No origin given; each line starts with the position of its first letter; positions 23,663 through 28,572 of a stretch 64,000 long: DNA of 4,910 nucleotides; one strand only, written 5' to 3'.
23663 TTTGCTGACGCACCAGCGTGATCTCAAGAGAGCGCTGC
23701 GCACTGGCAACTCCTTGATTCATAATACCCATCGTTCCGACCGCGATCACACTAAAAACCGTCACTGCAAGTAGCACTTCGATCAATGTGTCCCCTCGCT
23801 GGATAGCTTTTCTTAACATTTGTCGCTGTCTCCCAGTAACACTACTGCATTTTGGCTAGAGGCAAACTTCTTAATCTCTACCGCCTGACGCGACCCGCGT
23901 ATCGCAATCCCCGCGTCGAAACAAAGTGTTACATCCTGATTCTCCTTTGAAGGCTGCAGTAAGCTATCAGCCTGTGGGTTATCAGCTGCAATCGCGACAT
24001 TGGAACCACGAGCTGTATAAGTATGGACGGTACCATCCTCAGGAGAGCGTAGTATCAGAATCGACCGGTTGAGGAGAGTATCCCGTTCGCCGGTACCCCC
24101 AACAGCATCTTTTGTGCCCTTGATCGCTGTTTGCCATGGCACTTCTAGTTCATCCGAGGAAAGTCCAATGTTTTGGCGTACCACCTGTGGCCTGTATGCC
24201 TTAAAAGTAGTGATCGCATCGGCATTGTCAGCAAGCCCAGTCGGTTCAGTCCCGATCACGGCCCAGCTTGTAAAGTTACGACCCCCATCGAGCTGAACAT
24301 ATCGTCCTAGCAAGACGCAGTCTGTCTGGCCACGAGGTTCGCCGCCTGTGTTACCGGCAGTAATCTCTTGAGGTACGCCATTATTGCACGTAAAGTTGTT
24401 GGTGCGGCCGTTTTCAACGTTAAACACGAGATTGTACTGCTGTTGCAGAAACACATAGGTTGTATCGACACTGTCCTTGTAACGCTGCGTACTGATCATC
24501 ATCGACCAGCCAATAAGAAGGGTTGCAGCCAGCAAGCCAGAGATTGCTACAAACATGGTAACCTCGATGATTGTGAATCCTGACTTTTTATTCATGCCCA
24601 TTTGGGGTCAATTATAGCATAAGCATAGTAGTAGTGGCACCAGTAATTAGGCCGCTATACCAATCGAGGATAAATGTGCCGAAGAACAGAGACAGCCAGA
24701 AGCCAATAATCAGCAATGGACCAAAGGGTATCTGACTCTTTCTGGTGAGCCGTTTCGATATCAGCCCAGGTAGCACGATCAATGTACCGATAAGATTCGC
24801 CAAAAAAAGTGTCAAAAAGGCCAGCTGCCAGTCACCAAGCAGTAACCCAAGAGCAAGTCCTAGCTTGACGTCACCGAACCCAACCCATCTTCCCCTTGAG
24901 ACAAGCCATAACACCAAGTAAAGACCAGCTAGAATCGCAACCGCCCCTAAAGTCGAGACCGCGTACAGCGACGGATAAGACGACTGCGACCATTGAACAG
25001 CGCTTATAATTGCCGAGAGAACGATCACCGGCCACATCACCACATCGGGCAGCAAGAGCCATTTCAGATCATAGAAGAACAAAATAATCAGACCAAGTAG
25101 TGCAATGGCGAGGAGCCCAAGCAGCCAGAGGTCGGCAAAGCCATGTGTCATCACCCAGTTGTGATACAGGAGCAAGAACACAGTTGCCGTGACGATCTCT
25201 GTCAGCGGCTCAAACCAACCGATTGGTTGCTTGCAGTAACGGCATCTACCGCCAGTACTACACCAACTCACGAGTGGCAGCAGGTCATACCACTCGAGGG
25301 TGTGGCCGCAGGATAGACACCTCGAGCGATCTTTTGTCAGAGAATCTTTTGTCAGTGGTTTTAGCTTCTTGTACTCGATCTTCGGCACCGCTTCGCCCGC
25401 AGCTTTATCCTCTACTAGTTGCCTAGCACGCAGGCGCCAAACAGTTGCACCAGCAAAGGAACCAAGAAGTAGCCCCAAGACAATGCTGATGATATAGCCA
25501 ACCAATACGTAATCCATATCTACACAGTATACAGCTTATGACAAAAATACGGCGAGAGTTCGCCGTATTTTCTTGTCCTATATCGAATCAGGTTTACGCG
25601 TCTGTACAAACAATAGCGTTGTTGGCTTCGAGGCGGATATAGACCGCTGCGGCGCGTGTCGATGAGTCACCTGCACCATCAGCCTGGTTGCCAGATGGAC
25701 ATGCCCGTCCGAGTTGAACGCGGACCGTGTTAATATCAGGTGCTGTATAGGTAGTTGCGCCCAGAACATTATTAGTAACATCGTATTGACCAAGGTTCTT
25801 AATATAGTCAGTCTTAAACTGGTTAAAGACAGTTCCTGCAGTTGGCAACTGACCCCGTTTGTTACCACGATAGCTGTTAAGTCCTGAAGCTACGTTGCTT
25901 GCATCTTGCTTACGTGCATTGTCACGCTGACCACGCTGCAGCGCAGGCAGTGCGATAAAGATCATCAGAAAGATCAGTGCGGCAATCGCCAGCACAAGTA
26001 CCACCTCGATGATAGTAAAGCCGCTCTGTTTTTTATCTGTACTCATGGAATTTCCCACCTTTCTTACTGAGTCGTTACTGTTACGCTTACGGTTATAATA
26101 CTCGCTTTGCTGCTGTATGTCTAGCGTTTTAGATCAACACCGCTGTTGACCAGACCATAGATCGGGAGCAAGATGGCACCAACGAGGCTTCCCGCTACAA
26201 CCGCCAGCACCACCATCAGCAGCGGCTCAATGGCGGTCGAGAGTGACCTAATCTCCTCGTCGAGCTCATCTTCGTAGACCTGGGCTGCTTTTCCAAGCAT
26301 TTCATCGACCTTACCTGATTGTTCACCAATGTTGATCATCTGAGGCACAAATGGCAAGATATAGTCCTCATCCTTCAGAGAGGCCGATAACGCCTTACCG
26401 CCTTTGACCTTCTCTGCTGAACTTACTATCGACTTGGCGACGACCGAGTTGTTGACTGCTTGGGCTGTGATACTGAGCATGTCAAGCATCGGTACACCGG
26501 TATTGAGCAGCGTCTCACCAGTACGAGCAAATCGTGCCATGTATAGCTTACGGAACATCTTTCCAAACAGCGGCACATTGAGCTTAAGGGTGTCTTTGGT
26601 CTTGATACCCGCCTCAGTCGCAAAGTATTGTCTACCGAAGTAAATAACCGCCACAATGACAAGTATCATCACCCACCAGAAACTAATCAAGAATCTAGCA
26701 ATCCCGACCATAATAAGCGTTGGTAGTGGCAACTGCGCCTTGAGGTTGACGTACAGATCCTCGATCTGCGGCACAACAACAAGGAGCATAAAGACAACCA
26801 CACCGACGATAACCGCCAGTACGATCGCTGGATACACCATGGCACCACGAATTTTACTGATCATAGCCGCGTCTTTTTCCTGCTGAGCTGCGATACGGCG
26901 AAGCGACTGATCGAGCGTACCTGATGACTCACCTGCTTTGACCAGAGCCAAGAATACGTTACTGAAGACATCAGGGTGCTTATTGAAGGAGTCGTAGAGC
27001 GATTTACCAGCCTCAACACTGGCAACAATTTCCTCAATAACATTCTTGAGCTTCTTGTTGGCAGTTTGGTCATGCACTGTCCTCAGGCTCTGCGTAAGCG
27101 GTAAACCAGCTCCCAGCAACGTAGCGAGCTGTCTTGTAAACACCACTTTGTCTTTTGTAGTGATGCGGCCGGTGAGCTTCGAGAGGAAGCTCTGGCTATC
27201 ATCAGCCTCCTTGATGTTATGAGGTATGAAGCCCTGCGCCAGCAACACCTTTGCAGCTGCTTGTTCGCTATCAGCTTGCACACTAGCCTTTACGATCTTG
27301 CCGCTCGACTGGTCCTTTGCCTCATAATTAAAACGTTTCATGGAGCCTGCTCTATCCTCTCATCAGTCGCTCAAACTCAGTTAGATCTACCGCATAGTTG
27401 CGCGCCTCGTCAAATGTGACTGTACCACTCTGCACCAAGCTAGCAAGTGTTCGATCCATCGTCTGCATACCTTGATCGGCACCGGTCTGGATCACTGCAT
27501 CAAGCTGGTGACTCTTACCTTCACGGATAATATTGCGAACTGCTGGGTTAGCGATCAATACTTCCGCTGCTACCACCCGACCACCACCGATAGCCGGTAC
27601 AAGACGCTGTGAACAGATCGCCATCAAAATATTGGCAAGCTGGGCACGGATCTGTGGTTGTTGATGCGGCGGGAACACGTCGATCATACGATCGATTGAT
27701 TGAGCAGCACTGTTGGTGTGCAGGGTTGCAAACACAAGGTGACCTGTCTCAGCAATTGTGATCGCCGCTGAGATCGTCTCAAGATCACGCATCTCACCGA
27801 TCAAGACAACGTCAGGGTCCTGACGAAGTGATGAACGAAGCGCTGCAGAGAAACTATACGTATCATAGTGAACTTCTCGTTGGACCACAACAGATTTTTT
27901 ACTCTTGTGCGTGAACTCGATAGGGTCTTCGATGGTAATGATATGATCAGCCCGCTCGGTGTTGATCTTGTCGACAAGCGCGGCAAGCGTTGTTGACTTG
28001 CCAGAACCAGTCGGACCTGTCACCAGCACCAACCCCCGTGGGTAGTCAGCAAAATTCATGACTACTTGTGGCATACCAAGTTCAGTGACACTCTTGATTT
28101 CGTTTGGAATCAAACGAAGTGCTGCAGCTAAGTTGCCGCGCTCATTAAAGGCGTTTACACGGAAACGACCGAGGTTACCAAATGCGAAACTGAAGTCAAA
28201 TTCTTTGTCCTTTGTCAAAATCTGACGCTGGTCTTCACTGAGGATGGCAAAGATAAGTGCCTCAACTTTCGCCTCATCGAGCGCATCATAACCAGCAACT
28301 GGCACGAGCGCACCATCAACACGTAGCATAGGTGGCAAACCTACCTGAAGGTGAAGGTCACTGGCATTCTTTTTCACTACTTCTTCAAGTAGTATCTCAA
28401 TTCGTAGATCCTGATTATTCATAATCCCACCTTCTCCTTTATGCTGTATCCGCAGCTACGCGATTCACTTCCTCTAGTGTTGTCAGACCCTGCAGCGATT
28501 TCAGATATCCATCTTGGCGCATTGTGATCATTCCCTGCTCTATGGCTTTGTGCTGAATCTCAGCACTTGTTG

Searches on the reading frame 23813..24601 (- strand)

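Call 65: search_protein_families(library=pfam, proteins=[window:23813-24601:-], max_evalue=0.001)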
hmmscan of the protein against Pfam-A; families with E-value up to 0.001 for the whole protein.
window:23813-24601:- (262 aa): 1 family
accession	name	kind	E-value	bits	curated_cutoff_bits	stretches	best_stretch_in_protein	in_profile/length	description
PF07963.17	N_methyl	-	0.00043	20.2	21.2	1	3-28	1-26/27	Prokaryotic N-terminal methylation motif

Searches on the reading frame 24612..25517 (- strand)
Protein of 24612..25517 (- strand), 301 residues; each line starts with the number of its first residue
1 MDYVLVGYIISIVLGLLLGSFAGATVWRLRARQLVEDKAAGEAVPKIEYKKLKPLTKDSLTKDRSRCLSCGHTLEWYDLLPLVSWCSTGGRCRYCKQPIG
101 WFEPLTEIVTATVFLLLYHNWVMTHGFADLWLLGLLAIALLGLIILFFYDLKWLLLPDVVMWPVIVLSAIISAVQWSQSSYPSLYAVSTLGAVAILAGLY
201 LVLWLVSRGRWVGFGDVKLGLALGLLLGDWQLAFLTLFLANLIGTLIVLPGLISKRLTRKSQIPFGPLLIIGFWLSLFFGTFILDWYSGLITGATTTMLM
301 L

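Call 65: search_protein_families(library=pfam, proteins=[window:24612-25517:-], max_evalue=0.001)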
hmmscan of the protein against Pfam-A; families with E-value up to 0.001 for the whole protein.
window:24612-25517:- (301 aa): 2 families
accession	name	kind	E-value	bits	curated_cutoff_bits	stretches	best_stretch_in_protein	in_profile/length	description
PF06750.18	A24_N_bact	-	7.4e-24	84.1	23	1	13-120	1-83/84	Bacterial Peptidase A24 N-terminal domain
PF01478.23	Peptidase_A24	-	3.7e-11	43.8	26.5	1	138-248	2-103/104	Type IV leader peptidase family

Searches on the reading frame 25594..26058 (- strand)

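Call 65: search_protein_families(library=pfam, proteins=[window:25594-26058:-], max_evalue=0.001)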
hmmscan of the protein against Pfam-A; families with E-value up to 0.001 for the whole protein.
window:25594-26058:- (154 aa): 1 family
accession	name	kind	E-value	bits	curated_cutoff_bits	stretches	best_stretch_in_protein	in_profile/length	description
PF07963.17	N_methyl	-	7.8e-07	28.9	21.2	1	9-34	2-27/27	Prokaryotic N-terminal methylation motif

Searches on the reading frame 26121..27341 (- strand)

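Call 65: search_protein_families(library=pfam, proteins=[window:26121-27341:-], max_evalue=0.001)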
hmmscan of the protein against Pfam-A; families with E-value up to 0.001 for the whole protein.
window:26121-27341:- (406 aa): 1 family
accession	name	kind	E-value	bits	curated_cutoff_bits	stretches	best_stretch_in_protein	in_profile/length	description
PF00482.28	T2SSF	-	1.7e-55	186.8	25.2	2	68-191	1-125/125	Type II secretion system (T2SS), protein F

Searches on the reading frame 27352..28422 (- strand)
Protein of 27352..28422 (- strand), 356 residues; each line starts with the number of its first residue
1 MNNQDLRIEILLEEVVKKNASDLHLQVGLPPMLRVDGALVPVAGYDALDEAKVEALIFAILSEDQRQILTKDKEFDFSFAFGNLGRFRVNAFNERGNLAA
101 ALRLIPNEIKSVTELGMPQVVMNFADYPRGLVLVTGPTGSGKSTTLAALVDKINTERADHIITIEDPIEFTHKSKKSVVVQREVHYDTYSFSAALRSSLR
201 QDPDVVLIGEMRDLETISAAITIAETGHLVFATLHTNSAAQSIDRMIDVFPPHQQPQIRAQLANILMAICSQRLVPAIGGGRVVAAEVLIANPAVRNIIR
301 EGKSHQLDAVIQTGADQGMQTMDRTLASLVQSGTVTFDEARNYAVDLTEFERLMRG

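Call 65: search_protein_families(library=pfam, proteins=[window:27352-28422:-], max_evalue=0.001)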
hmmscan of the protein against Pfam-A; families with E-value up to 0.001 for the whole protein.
window:27352-28422:- (356 aa): 7 families
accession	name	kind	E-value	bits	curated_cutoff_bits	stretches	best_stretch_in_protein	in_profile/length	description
PF00437.27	T2SSE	-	2.5e-52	178.2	24.9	1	9-276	13-279/370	Type II/IV secretion system protein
PF13401.12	AAA_22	-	2.4e-05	25.1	27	1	128-167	4-42/130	AAA domain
PF13191.12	AAA_16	-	7.3e-05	23.8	32.6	1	128-188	24-68/167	AAA ATPase domain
PF13604.12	AAA_30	-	7.8e-05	22.9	27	1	120-217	9-103/191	AAA domain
PF25199.1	nSTAND_NTPase5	-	0.00015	22.1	34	1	129-173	41-85/145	Novel STAND NTPase 5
PF13555.12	AAA_29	-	0.00015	21.9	27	1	128-149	21-42/61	P-loop containing region of AAA domain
PF13476.12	AAA_23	-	0.00039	21.5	27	1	123-149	16-39/201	AAA domain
